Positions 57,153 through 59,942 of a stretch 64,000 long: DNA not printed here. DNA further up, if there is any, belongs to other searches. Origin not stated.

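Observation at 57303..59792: Secretin fused to a PgaB-like GH153 glycoside hydrolase domain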

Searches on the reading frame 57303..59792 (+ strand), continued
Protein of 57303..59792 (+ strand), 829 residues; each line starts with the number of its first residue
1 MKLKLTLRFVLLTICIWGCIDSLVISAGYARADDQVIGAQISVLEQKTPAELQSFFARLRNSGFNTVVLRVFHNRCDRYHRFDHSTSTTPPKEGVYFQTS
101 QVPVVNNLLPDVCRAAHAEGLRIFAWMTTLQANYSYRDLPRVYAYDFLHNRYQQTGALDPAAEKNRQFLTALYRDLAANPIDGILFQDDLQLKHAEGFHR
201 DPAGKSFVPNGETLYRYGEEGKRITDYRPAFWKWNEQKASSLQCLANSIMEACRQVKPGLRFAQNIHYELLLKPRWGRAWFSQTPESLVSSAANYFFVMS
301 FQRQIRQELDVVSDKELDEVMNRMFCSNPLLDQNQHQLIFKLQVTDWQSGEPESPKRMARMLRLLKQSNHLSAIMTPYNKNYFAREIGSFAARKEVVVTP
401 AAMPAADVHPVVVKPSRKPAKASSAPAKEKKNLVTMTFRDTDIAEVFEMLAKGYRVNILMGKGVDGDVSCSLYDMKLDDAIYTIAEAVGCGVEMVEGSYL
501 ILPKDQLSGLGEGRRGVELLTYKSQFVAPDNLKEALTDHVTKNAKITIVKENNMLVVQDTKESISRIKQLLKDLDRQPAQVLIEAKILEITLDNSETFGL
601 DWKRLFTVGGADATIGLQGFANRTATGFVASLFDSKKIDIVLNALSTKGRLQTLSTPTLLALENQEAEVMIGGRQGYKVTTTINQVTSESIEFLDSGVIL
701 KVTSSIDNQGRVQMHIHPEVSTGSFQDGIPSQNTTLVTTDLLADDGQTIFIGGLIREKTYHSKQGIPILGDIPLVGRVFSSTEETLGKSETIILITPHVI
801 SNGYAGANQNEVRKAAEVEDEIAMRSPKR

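Call 59: find_encoding_contigs(protein=P0090, flank=10000, max_places=2)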
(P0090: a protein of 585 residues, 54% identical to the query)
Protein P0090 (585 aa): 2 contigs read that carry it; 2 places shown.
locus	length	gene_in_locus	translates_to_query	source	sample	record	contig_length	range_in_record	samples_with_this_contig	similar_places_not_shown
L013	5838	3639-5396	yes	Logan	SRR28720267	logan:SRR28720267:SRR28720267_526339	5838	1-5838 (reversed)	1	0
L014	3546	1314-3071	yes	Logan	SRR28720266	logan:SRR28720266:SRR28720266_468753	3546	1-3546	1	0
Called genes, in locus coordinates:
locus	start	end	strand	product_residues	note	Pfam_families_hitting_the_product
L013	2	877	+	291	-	?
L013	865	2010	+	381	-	PF11104:PilM_2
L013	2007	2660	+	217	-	-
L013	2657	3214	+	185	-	PF04350:PilO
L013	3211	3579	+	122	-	-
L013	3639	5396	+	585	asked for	PF11741:AMIN, PF03958:Secretin_N (weak), PF00263:Secretin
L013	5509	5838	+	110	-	?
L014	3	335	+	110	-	?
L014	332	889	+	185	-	PF04350:PilO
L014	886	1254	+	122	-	-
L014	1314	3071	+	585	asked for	PF11741:AMIN, PF03958:Secretin_N (weak), PF00263:Secretin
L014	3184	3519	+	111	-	-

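Call 64: search_protein_families(library=pfam, alignment_id=A3, max_evalue=0.0001)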
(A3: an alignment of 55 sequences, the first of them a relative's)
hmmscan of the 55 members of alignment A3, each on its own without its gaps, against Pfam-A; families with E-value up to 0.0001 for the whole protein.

A. member 1, P0088 (600 aa): 2 families
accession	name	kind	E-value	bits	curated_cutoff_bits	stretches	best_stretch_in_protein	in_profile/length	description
PF00263.26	Secretin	-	1.3e-37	129.4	27.5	1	410-566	1-168/169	Bacterial type II and III secretion system protein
PF03958.22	Secretin_N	-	6.9e-11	42.7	28.2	1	286-346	2-69/69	Bacterial type II/III secretion system short domain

B. families by the number of members that match (of 55 scanned): 25 families
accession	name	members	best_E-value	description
PF00263.26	Secretin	55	3.7e-45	Bacterial type II and III secretion system protein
PF03958.22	Secretin_N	49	1.2e-11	Bacterial type II/III secretion system short domain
PF07660.19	STN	33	1.6e-14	Secretin and TonB N terminus short domain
PF00691.25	OmpA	10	1.7e-18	OmpA family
PF21305.2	type_II_gspD_N0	9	2.3e-14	GspD-like, N0 domain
PF08239.17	SH3_3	3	6.5e-21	Bacterial SH3 domain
PF06347.19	SH3_4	3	1.1e-13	Bacterial SH3 domain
PF00515.34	TPR_1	3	1.7e-11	Tetratricopeptide repeat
PF07719.23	TPR_2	3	2.5e-11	Tetratricopeptide repeat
PF14559.12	TPR_19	2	7e-14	Tetratricopeptide repeat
PF13432.12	TPR_16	2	2.1e-10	Tetratricopeptide repeat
PF13414.12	TPR_11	2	3.3e-09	TPR repeat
PF12895.13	ANAPC3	2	2.4e-06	Anaphase-promoting complex, cyclosome, subunit 3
PF05036.18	SPOR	1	8.7e-12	SPOR domain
PF00092.34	VWA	1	4.3e-10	von Willebrand factor type A domain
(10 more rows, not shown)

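Call 71: find_encoding_contigs(protein=window:57303-59792:+, flank=2000, max_places=3)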
Protein window:57303-59792:+ (829 aa): 5 contigs read that carry it; 1 place shown.
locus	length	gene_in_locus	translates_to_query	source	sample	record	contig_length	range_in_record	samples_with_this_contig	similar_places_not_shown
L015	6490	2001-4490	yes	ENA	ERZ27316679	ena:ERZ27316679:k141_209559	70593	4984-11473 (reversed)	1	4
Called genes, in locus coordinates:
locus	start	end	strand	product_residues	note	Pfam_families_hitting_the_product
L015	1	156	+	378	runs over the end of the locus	PF11104:PilM_2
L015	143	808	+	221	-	-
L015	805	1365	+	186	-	PF04350:PilO (weak)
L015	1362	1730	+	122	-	-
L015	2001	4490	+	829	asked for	PF14883:GHL13, PF03958:Secretin_N, PF00263:Secretin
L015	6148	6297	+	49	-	-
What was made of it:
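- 57303..59792 (+): Fusion gene, 829 aa: signal peptide, GHL13, linker, N0, N1, secretin. Exact protein on 5 contigs (call 71).
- Checked: The exact protein is on 5 contigs (call 71).
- Identical protein on 5 contigs (call 71). The window comes from a metagenome-type assembly (call 71). Five contigs carry the identical protein (call 71).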

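Call 81: search_protein_families(library=pfam, proteins=[P0041, P0016, P0003], max_evalue=0.01)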
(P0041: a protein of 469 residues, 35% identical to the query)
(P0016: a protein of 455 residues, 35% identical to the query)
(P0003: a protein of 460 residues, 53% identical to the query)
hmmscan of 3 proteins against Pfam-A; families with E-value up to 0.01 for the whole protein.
P0041 (469 aa): 3 families
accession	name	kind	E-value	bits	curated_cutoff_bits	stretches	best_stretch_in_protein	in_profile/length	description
PF14883.12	GHL13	-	7.7e-24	84.8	27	1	132-416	49-315/324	Hypothetical glycosyl hydrolase family 13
PF02638.21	GHL10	-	6.7e-10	39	27.9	1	93-314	19-227/311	Glycosyl hydrolase-like 10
PF14871.12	GHL6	-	0.00033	21.3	35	1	96-173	3-70/132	Hypothetical glycosyl hydrolase 6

P0016 (455 aa): 3 families
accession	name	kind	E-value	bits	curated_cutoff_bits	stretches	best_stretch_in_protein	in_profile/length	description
PF14883.12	GHL13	-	4.8e-29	101.9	27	1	94-426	18-322/324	Hypothetical glycosyl hydrolase family 13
PF02638.21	GHL10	-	1.1e-08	35.1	27.9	1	94-320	17-230/311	Glycosyl hydrolase-like 10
PF14871.12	GHL6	-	1.5e-06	28.9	35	1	102-230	6-130/132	Hypothetical glycosyl hydrolase 6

P0003 (460 aa): 2 families
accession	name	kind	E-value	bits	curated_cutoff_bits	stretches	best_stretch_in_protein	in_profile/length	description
PF14883.12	GHL13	-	1e-24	87.7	27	1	86-359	50-315/324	Hypothetical glycosyl hydrolase family 13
PF02638.21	GHL10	-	0.0011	18.6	27.9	1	42-244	18-219/311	Glycosyl hydrolase-like 10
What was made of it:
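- On GHL10 (PF02638; DigH/Cwp19 peptidoglycan glycan-cleaving enzymes): Clade relatives do: P0041 39 bits and P0016 35 bits, against a cut-off of 27.9 (call 81).
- E. coli DigH is GHL10 (E 6e-136; call 81).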

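Call 90: list_cluster_members(proteins=[window:57303-59792:+, window:2472-5153:+, window:48598-50307:+, window:5201-6451:+])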
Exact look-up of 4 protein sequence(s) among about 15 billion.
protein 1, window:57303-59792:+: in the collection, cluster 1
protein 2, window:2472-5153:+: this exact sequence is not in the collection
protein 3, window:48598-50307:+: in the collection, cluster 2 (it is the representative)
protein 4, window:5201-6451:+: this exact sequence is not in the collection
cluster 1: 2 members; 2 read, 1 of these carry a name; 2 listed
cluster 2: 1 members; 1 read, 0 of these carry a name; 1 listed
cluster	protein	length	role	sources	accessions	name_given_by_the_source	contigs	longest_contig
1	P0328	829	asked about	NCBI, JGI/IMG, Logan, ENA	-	-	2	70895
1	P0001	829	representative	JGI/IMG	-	type II secretory pathway component GspD/PulD (secretin)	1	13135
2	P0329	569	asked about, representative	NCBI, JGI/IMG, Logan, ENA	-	-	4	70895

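Call 92: find_encoding_contigs(protein=P0089, flank=8000, max_places=1)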
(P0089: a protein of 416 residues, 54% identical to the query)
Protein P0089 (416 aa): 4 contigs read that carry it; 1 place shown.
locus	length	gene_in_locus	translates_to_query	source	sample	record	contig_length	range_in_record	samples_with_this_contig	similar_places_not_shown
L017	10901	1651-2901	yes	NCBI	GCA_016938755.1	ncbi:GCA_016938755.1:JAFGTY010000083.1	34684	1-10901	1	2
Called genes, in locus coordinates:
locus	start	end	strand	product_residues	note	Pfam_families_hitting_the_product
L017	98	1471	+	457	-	PF18073:Zn_ribbon_LapB, PF13481:AAA_25, PF23442:DUF7125 (faint), PF03796:DnaB_C (faint), PF06745:ATPase, PF13401:AAA_22 (faint), PF13541:ChlI (weak)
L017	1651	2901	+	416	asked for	PF14883:GHL13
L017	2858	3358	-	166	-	PF01467:CTP_transf_like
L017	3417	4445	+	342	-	PF00072:Response_reg, PF13487:HD_5, PF01966:HD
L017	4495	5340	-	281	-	PF02525:Flavodoxin_2 (weak), PF03358:FMN_red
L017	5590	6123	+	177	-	PF01661:Macro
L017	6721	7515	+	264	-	PF02673:BacA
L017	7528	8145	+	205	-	PF09335:VTT_dom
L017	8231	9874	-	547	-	PF01293:PEPCK_ATP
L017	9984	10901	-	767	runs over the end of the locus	-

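Call 100: predict_structure(alignment_id=A5)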
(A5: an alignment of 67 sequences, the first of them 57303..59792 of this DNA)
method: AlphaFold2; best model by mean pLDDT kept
length: 829 residues; sequences in the alignment: 67
mean_pLDDT: 83.9   pTM: 0.52
mean pLDDT of the five models: 83.9, 83.4, 82.6, 82.0, 81.4
residues with pLDDT >= 90: 445; 70-90: 237; 50-70: 86; < 50: 61
segments of 3 or more residues with pLDDT < 50: 21-32, 275-277, 397-428, 618-622, 826-829
pLDDT, mean of each block of 10 residues (from residue 1): 80 80 42 80 90 96 96 76 67 93 94 97 95 89 90 92 95 98 88 83 65 87 86 89 94 97 90 58 80 92 88 92 80 78 88 93 93 91 92 63 43 42 45 91 96 94 93 93 93 88 78 67 95 96 93 94 94 94 96 85 71 55 56 74 89 95 95 90 82 93 95 95 89 91 92 87 75 79 87 95 58 73 60
secondary structure, 60 per line:
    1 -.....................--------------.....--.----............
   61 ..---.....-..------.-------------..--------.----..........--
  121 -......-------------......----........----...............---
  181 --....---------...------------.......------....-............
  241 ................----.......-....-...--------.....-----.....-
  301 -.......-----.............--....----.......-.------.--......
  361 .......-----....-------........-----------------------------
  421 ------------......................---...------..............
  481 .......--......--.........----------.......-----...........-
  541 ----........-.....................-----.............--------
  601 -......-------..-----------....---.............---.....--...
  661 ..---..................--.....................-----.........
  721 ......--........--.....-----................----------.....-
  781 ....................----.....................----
elements in order (helices of 4 or more, strands of 3 or more residues): H2-22 E37-41 H49-62 E66-70 H109-118 E122-127 E141-146 E151-158 H163-177 E183-186 E196-198 H211-214 E215-217 E224-227 H229-256 E261-267 H269-272 H285-289 E295-299 H302-308 H314-326 H329-332 E337-343 H355-367 E373-376 H384-391 E433-442 H443-454 E458-460 E467-476 H477-487 E490-495 E498-503 E517-523 H529-539 E545-549 E554-560 H561-574 E580-592 H602-607 E628-631 H635-647 E651-655 E658-662 E666-683 E686-706 E712-726 E729-736 E739-743 E749-764 H775-779 E781-800 H805-825
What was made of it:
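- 57303..57398 (+): Signal peptide region (aa 1-32). The hydrophobic helix covers aa 2-22. Cleavage is probably after A-R-A (aa 30-32). A conserved WGC (aa 17-19) is a poor lipobox, so lipidation is unresolved. Helix 2-22 followed by a low-confidence stretch 21-32 in the model (call 100).
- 58479..58595 (+): Flexible Pro/Ala/Lys-rich linker (aa 393-431). pLDDT below 50 over aa 397-428 (call 100).
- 58599..58811 (+): N0 domain (aa 433-503). Beta-alpha-beta-beta-alpha-beta-beta pattern with pLDDT above 90 (call 100).
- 58851..59024 (+): N1 / Secretin_N domain (aa 517-574). Model (call 100).
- The tether is disordered (call 100).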
